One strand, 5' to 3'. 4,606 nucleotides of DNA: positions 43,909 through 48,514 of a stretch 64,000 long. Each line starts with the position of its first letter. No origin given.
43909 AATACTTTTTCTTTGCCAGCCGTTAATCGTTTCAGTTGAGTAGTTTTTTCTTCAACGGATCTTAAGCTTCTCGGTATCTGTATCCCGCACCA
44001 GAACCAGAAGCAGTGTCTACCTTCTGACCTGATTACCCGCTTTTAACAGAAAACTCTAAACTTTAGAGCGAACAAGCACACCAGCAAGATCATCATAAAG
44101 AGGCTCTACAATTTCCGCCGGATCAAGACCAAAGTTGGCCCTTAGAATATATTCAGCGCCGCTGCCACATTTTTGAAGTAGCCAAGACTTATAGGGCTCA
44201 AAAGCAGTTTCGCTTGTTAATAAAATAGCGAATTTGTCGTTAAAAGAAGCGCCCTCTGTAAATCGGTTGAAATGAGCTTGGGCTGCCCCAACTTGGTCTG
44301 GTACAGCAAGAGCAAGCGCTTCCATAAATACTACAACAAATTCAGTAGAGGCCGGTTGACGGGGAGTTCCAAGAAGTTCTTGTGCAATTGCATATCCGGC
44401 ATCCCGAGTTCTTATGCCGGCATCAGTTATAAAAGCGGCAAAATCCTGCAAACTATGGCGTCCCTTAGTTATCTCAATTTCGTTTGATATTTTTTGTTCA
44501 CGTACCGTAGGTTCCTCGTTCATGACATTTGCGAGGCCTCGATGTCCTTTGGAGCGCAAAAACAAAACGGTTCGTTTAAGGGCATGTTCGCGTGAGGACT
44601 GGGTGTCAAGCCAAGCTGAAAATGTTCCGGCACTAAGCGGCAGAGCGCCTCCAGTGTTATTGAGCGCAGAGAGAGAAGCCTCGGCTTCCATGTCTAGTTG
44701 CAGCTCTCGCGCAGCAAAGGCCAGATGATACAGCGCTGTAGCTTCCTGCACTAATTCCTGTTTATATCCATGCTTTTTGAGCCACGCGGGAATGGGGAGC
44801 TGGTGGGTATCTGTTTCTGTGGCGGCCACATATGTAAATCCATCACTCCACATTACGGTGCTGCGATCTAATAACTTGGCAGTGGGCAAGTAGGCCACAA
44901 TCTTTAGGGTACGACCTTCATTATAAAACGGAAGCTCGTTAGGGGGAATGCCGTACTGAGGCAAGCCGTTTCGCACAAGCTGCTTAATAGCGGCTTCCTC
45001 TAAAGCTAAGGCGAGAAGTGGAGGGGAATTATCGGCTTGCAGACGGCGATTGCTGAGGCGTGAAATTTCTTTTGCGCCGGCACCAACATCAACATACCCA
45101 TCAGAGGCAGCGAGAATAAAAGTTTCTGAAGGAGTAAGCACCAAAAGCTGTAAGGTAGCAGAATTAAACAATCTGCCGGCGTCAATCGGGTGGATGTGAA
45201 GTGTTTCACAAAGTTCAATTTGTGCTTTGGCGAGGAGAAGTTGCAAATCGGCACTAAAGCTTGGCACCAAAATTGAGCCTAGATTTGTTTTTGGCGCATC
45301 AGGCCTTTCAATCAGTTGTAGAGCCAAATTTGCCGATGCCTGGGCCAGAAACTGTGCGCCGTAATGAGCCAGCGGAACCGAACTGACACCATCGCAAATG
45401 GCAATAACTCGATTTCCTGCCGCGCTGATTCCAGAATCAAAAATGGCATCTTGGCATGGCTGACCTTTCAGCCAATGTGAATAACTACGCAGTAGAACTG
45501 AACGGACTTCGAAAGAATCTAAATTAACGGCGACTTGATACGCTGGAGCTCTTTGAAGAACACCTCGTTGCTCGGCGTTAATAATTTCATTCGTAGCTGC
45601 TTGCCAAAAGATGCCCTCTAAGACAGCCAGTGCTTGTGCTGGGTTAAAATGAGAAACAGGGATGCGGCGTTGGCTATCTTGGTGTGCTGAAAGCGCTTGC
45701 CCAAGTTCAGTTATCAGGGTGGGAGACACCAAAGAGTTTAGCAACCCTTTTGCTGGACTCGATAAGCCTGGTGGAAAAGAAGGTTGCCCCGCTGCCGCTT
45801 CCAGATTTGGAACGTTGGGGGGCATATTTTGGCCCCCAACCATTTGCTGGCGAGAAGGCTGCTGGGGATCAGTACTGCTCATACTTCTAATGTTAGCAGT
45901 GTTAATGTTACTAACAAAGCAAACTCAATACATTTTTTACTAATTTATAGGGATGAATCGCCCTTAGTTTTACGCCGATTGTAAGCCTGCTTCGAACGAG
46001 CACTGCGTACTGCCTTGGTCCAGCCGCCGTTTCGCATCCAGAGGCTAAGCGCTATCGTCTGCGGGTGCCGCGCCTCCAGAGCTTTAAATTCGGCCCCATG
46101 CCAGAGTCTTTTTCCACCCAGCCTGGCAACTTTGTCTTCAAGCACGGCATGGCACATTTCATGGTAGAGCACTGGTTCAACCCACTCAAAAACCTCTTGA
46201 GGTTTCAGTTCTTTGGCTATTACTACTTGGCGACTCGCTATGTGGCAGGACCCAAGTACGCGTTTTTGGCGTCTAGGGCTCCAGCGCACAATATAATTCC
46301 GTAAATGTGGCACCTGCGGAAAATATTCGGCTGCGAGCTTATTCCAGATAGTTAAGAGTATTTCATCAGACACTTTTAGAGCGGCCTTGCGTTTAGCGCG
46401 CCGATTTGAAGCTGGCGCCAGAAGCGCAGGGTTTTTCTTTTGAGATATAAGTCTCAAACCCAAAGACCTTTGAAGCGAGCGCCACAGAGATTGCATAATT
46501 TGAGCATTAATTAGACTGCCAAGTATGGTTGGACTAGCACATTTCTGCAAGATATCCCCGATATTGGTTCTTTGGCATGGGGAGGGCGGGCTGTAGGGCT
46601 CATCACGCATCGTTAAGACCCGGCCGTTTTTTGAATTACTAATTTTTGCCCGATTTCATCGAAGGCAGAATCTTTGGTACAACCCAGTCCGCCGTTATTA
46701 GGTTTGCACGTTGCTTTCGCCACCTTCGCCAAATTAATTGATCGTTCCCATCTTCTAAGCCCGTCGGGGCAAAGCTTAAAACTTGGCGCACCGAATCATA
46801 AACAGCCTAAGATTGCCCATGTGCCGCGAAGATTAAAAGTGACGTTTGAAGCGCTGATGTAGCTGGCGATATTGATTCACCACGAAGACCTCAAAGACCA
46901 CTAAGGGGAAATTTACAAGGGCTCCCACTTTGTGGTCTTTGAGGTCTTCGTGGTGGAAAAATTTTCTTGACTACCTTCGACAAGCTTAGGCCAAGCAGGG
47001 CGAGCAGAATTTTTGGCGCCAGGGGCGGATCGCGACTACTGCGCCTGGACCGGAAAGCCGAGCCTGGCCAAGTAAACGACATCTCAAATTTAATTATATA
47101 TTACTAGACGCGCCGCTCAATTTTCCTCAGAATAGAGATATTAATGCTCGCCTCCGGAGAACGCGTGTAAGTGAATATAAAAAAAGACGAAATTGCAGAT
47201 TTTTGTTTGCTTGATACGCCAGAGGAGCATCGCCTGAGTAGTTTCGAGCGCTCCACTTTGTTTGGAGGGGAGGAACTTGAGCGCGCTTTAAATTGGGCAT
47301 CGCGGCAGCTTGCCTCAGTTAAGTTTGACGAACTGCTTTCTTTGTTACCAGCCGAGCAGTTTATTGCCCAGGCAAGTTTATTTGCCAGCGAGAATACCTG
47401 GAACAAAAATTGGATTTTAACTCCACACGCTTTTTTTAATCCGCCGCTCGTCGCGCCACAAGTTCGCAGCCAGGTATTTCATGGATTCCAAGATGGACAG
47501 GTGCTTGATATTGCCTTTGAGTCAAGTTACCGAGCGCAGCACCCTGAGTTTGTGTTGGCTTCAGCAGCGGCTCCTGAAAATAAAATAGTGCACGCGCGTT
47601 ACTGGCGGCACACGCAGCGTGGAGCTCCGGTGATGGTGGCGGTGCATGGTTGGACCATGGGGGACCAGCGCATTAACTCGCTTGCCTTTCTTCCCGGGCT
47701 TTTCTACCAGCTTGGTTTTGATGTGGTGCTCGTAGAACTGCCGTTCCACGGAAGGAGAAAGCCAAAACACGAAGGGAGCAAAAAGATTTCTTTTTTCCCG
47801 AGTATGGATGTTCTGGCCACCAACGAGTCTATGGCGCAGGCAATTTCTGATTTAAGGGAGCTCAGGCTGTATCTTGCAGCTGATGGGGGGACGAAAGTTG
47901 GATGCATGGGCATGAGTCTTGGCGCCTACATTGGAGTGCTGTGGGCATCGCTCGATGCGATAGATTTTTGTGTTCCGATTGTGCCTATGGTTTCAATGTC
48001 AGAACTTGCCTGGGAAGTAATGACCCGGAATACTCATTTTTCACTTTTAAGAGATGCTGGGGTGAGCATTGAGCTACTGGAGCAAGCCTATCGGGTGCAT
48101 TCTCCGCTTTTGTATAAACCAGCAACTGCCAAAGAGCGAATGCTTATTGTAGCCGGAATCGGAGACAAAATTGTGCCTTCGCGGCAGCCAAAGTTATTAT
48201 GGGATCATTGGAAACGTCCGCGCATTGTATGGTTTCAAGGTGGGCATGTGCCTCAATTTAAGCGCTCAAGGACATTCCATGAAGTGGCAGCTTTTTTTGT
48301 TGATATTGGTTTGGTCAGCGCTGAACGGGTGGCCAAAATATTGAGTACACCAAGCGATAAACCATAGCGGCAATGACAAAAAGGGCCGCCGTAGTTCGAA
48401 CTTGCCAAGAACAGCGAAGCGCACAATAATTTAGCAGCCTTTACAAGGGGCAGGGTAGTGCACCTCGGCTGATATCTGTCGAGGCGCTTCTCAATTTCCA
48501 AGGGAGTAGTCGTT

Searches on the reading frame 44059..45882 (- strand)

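Call 31: search_protein_families(library=pfam, proteins=[window:44059-45882:-], max_evalue=0.0001)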
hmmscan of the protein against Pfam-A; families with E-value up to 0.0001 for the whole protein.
window:44059-45882:- (608 aa): 1 family
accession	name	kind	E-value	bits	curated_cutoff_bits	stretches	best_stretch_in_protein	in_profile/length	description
PF13672.11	PP2C_2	-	5.7e-10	39.5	24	1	134-279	3-133/209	Protein phosphatase 2C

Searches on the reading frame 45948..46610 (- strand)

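Call 31: search_protein_families(library=pfam, proteins=[window:45948-46610:-], max_evalue=0.0001)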
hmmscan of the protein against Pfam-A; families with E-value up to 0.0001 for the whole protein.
window:45948-46610:- (221 aa): 1 family
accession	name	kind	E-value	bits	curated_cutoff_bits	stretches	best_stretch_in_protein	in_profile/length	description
PF10263.15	SprT-like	-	6.1e-10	39.4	25.6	1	91-180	7-93/108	SprT-like family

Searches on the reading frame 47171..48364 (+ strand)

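Call 31: search_protein_families(library=pfam, proteins=[window:47171-48364:+], max_evalue=0.0001)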
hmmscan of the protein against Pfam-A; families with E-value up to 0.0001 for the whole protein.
window:47171-48364:+ (398 aa): 2 families
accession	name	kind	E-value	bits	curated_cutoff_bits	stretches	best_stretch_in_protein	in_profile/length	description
PF12697.13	Abhydrolase_6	-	1.8e-06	29.2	26.3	1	156-372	2-214/217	Alpha/beta hydrolase family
PF09752.15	ABHD18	-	2.2e-06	27.5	21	0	111-278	53-210/351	Alpha/beta hydrolase domain containing 18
